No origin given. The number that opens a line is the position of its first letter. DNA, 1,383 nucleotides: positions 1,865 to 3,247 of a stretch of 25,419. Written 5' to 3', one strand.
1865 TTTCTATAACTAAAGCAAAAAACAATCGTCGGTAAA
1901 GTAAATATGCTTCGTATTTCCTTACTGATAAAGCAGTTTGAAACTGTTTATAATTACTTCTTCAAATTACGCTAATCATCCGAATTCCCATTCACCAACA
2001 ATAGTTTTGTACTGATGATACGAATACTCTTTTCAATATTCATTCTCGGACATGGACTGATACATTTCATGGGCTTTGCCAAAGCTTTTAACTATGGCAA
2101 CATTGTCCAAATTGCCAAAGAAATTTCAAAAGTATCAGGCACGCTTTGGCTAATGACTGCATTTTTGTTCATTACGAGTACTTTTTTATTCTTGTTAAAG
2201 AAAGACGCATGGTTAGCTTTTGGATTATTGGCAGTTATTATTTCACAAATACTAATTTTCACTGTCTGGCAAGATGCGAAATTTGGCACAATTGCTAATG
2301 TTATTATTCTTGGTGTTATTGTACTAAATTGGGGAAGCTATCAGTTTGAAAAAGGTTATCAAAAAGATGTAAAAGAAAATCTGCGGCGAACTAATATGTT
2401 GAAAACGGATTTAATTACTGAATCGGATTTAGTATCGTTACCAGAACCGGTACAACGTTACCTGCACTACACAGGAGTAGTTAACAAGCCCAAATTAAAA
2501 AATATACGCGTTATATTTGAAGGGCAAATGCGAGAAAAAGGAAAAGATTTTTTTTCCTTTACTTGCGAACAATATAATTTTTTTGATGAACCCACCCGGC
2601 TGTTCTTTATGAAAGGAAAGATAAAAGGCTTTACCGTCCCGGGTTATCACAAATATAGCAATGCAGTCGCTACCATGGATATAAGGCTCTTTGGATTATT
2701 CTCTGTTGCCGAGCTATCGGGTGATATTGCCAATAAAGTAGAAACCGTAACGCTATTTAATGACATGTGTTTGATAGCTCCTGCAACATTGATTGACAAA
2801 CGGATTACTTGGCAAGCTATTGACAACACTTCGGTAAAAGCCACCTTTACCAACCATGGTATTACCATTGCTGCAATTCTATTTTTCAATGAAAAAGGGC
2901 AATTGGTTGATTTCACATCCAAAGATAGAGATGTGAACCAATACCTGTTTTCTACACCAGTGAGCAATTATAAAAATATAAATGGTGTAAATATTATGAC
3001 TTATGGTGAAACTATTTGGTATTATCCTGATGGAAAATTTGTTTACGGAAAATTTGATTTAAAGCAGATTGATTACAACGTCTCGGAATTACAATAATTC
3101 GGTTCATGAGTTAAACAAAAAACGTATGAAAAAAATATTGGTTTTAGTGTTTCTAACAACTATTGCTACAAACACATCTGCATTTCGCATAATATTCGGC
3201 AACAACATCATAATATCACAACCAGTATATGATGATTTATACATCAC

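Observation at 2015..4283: Two-gene membrane module: 4-TM protein with unknown soluble domain plus a signal-peptide/beta-helical-repeat/C-terminal multi-TM protein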

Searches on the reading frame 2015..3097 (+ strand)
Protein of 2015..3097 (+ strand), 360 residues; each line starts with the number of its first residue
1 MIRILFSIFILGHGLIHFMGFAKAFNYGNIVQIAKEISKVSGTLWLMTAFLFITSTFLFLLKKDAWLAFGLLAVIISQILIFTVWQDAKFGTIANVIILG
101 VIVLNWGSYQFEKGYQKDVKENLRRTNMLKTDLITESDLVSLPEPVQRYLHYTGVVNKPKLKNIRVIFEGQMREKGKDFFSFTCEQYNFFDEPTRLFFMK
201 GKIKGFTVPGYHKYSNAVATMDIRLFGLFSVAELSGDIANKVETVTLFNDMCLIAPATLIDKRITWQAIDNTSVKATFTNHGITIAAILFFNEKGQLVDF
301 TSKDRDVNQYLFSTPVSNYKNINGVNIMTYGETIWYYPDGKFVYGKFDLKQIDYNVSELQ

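Call 3: search_protein_families(library=pfam, proteins=[window:2015-3097:+], max_evalue=0.1)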
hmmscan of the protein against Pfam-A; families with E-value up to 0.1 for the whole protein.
window:2015-3097:+ (360 aa): 3 families
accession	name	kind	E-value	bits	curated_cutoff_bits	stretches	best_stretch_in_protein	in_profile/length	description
PF20181.5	DUF6544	-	4.7e-68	229.2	25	1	134-347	3-221/221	Family of unknown function (DUF6544)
PF21900.3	DUF6920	-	3.1e-42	145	27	1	141-354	2-222/222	Family of unknown function (DUF6920)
PF16669.11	TTC5_OB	-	0.095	12.8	30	0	127-177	54-104/115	Tetratricopeptide repeat protein 5 OB fold domain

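Call 4: search_protein_families(library=ncbifam, proteins=[window:2015-3097:+], max_evalue=0.1)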
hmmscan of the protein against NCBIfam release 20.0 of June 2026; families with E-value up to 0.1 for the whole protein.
window:2015-3097:+ (360 aa): 0 families

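Call 26: find_homologous_proteins(query=window:2015-3094:+)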
Query window:2015-3094:+ (360 aa): 3407 proteins with E <= 0.001 among 8000 candidates; the best 120 are listed.
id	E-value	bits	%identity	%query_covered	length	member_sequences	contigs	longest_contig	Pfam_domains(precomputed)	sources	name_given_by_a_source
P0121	9.6e-236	800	99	100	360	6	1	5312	PF21900.4,PF20181.6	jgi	-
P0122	7.6e-197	672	81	100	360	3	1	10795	PF21900.4,PF20181.6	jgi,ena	-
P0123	1.3e-196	671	81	100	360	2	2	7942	PF21900.4,PF20181.6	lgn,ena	-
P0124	1.6e-194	664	81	97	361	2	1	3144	PF21900.4,PF20181.6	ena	-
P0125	8.5e-193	658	79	97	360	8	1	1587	PF21900.4,PF20181.6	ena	-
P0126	5.5e-192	656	79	100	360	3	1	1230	PF21900.4,PF20181.6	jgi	-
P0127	8.7e-192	655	78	100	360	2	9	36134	PF21900.4,PF20181.6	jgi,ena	-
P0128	2.1e-191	654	78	97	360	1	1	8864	PF21900.4,PF20181.6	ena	-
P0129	4.0e-189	646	79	100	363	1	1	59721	PF21900.4,PF20181.6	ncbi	-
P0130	6.7e-189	646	77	100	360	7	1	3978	PF21900.4,PF20181.6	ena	-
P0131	1.2e-188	645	77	100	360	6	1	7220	PF21900.4,PF20181.6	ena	-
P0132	1.9e-188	644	77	100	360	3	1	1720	PF21900.4,PF20181.6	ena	-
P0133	2.2e-188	644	77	100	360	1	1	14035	PF21900.4,PF20181.6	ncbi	-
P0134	6.7e-188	642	77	96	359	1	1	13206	PF21900.4,PF20181.6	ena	-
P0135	1.0e-187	642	77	100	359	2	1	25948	PF21900.4,PF20181.6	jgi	-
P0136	3.9e-187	640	77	100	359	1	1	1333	PF21900.4,PF20181.6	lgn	-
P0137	5.6e-187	639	76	100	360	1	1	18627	PF21900.4,PF20181.6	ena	-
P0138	4.9e-186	636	76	100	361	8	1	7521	PF21900.4,PF20181.6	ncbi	-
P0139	7.2e-186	636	76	100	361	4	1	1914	PF21900.4,PF20181.6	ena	-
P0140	1.0e-185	635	75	100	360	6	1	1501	PF21900.4,PF20181.6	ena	-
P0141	5.9e-185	633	76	100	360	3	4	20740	PF21900.4,PF20181.6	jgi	-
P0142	9.2e-185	632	76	100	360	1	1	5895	PF21900.4,PF20181.6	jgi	-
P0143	1.2e-184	632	76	100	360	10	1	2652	PF21900.4,PF20181.6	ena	-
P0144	1.6e-184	631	74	100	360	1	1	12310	PF21900.4,PF20181.6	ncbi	-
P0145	1.7e-184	631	76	100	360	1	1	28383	PF21900.4,PF20181.6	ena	-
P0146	9.4e-184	629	75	100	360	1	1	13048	PF21900.4,PF20181.6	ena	-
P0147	1.5e-183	628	75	100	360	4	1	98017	PF21900.4,PF20181.6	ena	-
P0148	2.5e-183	627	75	100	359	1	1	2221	PF21900.4,PF20181.6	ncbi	-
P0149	1.1e-182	625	75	100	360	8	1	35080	PF21900.4,PF20181.6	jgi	-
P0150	3.2e-182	624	75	100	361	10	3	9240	PF21900.4,PF20181.6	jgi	-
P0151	4.5e-182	623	74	100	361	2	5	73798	PF21900.4,PF20181.6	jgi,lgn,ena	-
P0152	4.7e-182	623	73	100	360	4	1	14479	PF21900.4,PF20181.6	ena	-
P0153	5.0e-182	623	80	94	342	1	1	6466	PF21900.4,PF20181.6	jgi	-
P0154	7.9e-182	622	75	99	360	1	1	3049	PF21900.4,PF20181.6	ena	-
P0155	2.0e-181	621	74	100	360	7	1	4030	PF21900.4,PF20181.6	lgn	-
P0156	2.9e-181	620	76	98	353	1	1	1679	PF21900.4,PF20181.6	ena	-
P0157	4.3e-181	620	75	99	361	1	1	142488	PF21900.4,PF20181.6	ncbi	-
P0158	7.5e-181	619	75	99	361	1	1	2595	PF21900.4,PF20181.6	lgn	-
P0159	1.2e-180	618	73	100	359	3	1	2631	PF21900.4,PF20181.6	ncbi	ncbi:MAG: DUF6544 family protein [Ferruginibacter sp.]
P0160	2.4e-180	617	74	100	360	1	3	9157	PF21900.4,PF20181.6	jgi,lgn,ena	-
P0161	4.4e-180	617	73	99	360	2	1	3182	PF21900.4,PF20181.6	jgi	jgi:hypothetical protein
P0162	9.0e-180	616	73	100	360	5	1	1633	PF21900.4,PF20181.6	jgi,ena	-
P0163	1.0e-178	612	74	99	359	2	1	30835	PF21900.4,PF20181.6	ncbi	-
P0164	1.0e-178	612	75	99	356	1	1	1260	PF21900.4,PF20181.6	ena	-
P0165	7.5e-178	609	73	100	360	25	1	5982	PF21900.4,PF20181.6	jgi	-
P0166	2.2e-177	608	72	100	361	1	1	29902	PF21900.4,PF20181.6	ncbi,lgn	-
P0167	4.6e-177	607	73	100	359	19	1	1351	PF21900.4,PF20181.6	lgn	-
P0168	1.2e-176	605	74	97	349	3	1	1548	PF21900.4,PF20181.6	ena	-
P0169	1.3e-176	605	73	99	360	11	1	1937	PF21900.4,PF20181.6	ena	-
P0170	1.3e-176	605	74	99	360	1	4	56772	PF21900.4,PF20181.6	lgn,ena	-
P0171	1.4e-175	602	72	100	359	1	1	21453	PF21900.4,PF20181.6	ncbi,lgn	-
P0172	1.5e-175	602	75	97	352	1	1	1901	PF21900.4,PF20181.6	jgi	-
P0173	4.9e-175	600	81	88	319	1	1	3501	PF21900.4,PF20181.6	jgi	-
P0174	4.9e-174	597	73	100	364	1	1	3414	PF21900.4,PF20181.6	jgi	jgi:hypothetical protein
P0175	6.6e-174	596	70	100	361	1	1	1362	PF21900.4,PF20181.6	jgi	jgi:hypothetical protein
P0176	2.2e-173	595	74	95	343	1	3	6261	PF21900.4,PF20181.6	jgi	-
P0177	3.8e-173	594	71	100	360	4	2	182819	PF21900.4,PF20181.6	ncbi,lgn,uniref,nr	ncbi:hypothetical protein SAMN05444372_11291 [Flavobacterium micromati]|uniref:Uncharacterized prote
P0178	2.2e-172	591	72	100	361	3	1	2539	PF21900.4,PF20181.6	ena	-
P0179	2.3e-172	591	72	100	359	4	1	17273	PF21900.4,PF20181.6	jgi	-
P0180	3.9e-170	584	71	100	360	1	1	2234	PF21900.4,PF20181.6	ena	-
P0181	8.5e-169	579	71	99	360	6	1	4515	PF21900.4,PF20181.6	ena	-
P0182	1.6e-168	579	70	100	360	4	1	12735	PF21900.4,PF20181.6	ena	-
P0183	2.6e-168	578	70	100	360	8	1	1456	PF21900.4,PF20181.6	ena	-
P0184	6.8e-167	573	72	100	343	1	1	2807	PF21900.4,PF20181.6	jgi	jgi:hypothetical protein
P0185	2.0e-166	572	71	94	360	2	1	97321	PF21900.4,PF20181.6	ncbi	-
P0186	3.9e-166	571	70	100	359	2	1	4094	PF21900.4,PF20181.6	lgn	-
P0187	4.9e-166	570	69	99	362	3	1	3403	PF21900.4,PF20181.6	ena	-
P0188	1.7e-165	569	69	100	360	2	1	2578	PF21900.4,PF20181.6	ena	-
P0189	2.2e-164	565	67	100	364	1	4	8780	PF21900.4,PF20181.6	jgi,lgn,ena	-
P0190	3.0e-164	565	67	100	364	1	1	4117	PF21900.4,PF20181.6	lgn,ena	-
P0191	2.8e-163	561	68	100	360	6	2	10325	PF21900.4,PF20181.6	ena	-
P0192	3.7e-162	558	65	100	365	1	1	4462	PF21900.4,PF20181.6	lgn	-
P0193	5.1e-162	557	67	100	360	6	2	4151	PF21900.4,PF20181.6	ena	-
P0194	3.8e-161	554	74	88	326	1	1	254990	PF21900.4,PF20181.6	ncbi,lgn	ncbi:MAG: DUF6544 family protein [Chitinophagaceae bacterium]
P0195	4.6e-161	554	65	100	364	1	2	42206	PF21900.4,PF20181.6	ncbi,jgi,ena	-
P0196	2.0e-160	552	67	96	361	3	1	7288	PF21900.4,PF20181.6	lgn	-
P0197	8.5e-160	550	67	95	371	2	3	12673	PF21900.4,PF20181.6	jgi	jgi:hypothetical protein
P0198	1.0e-159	550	66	100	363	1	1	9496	PF21900.4,PF20181.6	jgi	jgi:hypothetical protein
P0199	1.7e-159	549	67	95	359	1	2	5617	PF21900.4,PF20181.6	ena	-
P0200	2.0e-159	549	64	100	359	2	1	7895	PF21900.4,PF20181.6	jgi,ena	-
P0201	2.4e-159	548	65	99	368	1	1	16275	PF21900.4,PF20181.6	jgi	jgi:hypothetical protein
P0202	6.5e-159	547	65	99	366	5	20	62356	PF21900.4,PF20181.6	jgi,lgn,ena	jgi:hypothetical protein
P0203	2.3e-158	545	65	99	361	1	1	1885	PF21900.4,PF20181.6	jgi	-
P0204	1.1e-157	543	66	98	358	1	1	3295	PF21900.4,PF20181.6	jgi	-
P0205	2.8e-157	542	65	98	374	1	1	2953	PF21900.4,PF20181.6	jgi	jgi:hypothetical protein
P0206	5.3e-157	541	67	95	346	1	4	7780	PF21900.4,PF20181.6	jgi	-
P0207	1.5e-156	539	67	95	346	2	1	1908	PF21900.4,PF20181.6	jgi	-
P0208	1.7e-156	539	66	99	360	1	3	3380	PF21900.4,PF20181.6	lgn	-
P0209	4.7e-156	538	64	99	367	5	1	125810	PF21900.4,PF20181.6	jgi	jgi:hypothetical protein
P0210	6.1e-156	537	64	99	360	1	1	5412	PF21900.4,PF20181.6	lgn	-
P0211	8.4e-156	537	66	96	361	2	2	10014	PF21900.4,PF20181.6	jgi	-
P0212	9.1e-156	537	67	97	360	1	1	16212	PF21900.4,PF20181.6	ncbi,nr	ncbi:MAG: hypothetical protein H7320_18735 [Ferruginibacter sp.]|nr:hypothetical protein [Ferruginib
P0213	7.1e-155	534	64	100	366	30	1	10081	PF21900.4,PF20181.6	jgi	jgi:hypothetical protein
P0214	3.9e-154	531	78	81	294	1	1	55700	PF21900.4,PF20181.6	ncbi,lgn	-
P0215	4.5e-154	531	65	99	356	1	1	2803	PF21900.4,PF20181.6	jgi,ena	-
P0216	9.8e-154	530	63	100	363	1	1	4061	PF21900.4,PF20181.6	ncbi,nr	ncbi:MAG: hypothetical protein HC778_04415 [Chamaesiphon sp. CSU_1_12]|nr:hypothetical protein [Cham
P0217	1.1e-153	530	66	99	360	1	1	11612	PF21900.4,PF20181.6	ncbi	-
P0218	2.0e-153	529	79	81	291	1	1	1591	PF21900.4,PF20181.6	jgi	jgi:hypothetical protein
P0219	3.4e-153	528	62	99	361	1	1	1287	PF21900.4,PF20181.6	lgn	-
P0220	3.8e-153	528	65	98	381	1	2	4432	PF21900.4,PF20181.6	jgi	jgi:hypothetical protein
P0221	4.0e-153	528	64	99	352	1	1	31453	PF21900.4,PF20181.6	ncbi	-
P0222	4.2e-153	528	64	99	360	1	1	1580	PF21900.4,PF20181.6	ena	-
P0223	1.0e-152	527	64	99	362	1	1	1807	PF21900.4,PF20181.6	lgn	-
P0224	1.5e-152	526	62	100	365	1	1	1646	PF21900.4,PF20181.6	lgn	-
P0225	1.6e-152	526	63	100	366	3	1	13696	PF21900.4,PF20181.6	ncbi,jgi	-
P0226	5.6e-152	524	64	98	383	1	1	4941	PF21900.4,PF20181.6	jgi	jgi:hypothetical protein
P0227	5.9e-152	524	63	99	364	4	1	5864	PF21900.4,PF20181.6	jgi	-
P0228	1.9e-151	522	76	81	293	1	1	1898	PF21900.4,PF20181.6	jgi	jgi:hypothetical protein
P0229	2.4e-151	522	63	100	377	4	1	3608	PF21900.4,PF20181.6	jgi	jgi:hypothetical protein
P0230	5.5e-151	521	63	99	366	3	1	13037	PF21900.4,PF20181.6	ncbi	-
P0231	7.5e-151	520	62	100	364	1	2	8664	PF21900.4,PF20181.6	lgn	-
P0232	1.2e-150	520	63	100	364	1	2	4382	PF21900.4,PF20181.6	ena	-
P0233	2.0e-150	519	63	100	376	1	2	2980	PF21900.4,PF20181.6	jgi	jgi:hypothetical protein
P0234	2.1e-150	519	62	100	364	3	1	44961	PF21900.4,PF20181.6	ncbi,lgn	-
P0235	4.8e-150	518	65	94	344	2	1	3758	PF21900.4,PF20181.6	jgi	-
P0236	5.4e-150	518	63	99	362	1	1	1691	PF21900.4,PF20181.6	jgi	jgi:hypothetical protein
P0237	5.8e-150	518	62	99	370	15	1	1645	PF21900.4,PF20181.6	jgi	jgi:hypothetical protein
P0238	2.4e-149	516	62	99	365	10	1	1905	PF21900.4,PF20181.6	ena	-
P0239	2.5e-149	515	62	99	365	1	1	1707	PF21900.4,PF20181.6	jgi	jgi:hypothetical protein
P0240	2.7e-149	515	61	100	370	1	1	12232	PF21900.4,PF20181.6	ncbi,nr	ncbi:MAG: hypothetical protein HUU01_08265 [Saprospiraceae bacterium]|nr:hypothetical protein [Sapro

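Call 29: find_related_loci(query=A2, collection=metagenome_contigs, flank=5000)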
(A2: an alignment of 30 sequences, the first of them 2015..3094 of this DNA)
Query A2 (360 aa) in metagenome_contigs; peptide patterns used: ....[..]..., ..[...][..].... (x = any residue, [..] = any of these).
600 stretches matched a pattern (row limit reached: there are more); 523 encode a relative of the query (tblastn E <= 1e-3); the best 80 are kept; 80 distinct loci.
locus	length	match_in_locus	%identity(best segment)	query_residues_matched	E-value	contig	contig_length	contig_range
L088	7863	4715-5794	81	1-360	0e+0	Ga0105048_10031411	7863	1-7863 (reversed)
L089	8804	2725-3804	75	1-360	0e+0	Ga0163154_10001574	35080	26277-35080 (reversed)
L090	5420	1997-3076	76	1-360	0e+0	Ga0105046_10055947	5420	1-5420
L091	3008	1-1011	79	24-360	0e+0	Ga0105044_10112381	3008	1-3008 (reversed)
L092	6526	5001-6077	74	2-360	0e+0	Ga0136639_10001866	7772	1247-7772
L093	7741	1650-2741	67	1-360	5e-172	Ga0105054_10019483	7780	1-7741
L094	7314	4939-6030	67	1-360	3e-172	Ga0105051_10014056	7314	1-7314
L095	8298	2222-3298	72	2-360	1e-170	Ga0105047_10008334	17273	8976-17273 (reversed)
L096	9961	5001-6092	65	1-360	6e-169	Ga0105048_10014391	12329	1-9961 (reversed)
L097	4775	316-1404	65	1-359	2e-169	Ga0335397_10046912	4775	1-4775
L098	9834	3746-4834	65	1-359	1e-165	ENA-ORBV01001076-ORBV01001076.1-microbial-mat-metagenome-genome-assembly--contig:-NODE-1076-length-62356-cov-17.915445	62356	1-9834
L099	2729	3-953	74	44-360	1e-170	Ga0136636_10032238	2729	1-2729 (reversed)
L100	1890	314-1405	62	1-360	4e-172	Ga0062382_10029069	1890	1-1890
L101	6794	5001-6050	66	13-358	1e-156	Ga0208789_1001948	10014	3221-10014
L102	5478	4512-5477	74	2-323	3e-151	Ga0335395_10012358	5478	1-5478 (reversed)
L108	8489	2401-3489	58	1-359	3e-144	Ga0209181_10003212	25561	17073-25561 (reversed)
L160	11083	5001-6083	48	3-358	3e-104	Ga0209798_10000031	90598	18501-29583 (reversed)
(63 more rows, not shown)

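Call 40: predict_structure(alignment_id=A3)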
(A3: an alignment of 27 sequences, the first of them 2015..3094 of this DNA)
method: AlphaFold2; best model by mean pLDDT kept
length: 360 residues; sequences in the alignment: 27
mean_pLDDT: 92.2   pTM: 0.84
mean pLDDT of the five models: 92.2, 91.1, 89.9, 89.6, 82.1
residues with pLDDT >= 90: 273; 70-90: 85; 50-70: 2; < 50: 0
segments of 3 or more residues with pLDDT < 50: none
pLDDT, mean of each block of 10 residues (from residue 1): 92 94 87 84 95 97 93 95 80 93 90 93 87 93 97 95 94 91 95 86 82 93 89 92 95 95 96 97 96 96 91 95 92 94 95 92
secondary structure, 60 per line:
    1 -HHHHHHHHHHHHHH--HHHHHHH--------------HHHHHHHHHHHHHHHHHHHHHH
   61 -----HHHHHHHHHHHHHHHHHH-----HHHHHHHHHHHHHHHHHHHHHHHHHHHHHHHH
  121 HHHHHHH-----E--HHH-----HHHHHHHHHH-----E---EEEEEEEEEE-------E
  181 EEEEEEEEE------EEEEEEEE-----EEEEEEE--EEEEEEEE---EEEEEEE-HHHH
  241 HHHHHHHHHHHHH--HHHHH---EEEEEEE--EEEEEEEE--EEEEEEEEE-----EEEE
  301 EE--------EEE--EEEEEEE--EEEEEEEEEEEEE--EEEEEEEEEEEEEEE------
elements in order: H2-15 H18-24 H39-60 H66-83 H89-127 H144-153 E163-172 E180-189 E196-203 E209-215 E218-225 E229-235 H237-253 H256-260 E264-270 E273-280 E283-291 E297-302 E311-313 E316-322 E325-337 E340-354

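Call 42: search_protein_families(library=pfam, proteins=[L160:1939-3150:+, L160:3155-3613:+, L160:3629-4924:+, L160:6127-7242:+, L160:1324-1836:+, L160:450-1316:+], max_evalue=0.01)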
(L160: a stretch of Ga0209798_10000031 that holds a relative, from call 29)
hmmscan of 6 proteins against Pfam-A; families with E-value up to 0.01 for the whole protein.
L160:1939-3150:+ (403 aa): 1 family
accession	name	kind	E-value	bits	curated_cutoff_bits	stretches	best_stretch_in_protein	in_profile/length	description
PF04519.19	Bactofilin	-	0.0056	17.3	27.9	0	138-206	31-96/98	Polymer-forming cytoskeletal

L160:3155-3613:+ (152 aa): 1 family
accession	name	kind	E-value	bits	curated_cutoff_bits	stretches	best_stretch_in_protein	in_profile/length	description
PF09527.15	ATPase_gene1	-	0.0024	18.3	26.6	0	58-73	38-53/54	Putative F0F1-ATPase subunit Ca2+/Mg2+ transporter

L160:3629-4924:+ (431 aa): 1 family
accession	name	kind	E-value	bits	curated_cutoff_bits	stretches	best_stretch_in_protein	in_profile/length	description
PF00144.29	Beta-lactamase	-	3.2e-60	204.5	27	1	51-411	5-326/329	Beta-lactamase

L160:6127-7242:+ (371 aa): 2 families
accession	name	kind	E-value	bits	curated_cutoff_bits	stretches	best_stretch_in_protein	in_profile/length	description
PF00881.29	Nitroreductase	-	8.9e-13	49.2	23.5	0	93-123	110-140/167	Nitroreductase family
PF14512.11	TM1586_NiRdase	-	0.0003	20.9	27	0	12-72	125-183/215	Putative TM nitroreductase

L160:1324-1836:+ (170 aa): 2 families
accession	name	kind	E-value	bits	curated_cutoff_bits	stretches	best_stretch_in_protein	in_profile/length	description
PF13567.11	DUF4131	-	0.0028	17.8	31.6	0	90-130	7-47/165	Domain of unknown function (DUF4131)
PF09990.14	DUF2231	-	0.0063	17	26.4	1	7-140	4-129/139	Predicted membrane protein (DUF2231)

L160:450-1316:+ (288 aa): 1 family
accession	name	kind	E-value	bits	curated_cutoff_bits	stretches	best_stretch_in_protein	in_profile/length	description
PF01226.23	Form_Nir_trans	-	2.3e-78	263.3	34.6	1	16-279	1-240/240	Formate/nitrite transporter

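Call 51: search_solved_structures(query=A3, max_evalue=1)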
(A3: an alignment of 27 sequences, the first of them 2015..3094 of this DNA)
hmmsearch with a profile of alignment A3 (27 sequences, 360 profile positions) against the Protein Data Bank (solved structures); distinct sequences matched with E-value up to 1: 0.

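Call 63: find_encoding_contigs(protein=P0129, flank=6000, max_places=2)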
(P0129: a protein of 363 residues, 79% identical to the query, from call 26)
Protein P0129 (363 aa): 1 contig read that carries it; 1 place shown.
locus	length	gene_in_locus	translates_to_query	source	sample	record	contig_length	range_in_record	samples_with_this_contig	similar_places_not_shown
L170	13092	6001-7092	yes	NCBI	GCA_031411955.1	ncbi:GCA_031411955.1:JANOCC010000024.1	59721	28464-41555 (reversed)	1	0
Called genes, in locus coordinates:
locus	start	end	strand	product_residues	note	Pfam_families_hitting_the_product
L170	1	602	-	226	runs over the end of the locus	PF20334:DUF6629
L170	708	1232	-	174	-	PF04832:SOUL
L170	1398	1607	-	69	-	-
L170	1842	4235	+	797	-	PF01326:PPDK_N, PF00391:PEP-utilizers, PF02896:PEP-utilizers_C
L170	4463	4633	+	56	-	-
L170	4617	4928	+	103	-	-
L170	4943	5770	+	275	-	PF05235:CHAD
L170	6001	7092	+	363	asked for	PF20181:DUF6544, PF21900:DUF6920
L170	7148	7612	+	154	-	-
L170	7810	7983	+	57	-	-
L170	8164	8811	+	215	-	PF20043:DUF6445 (weak)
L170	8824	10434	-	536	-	-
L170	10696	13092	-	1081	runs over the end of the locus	PF18962:Por_Secre_tail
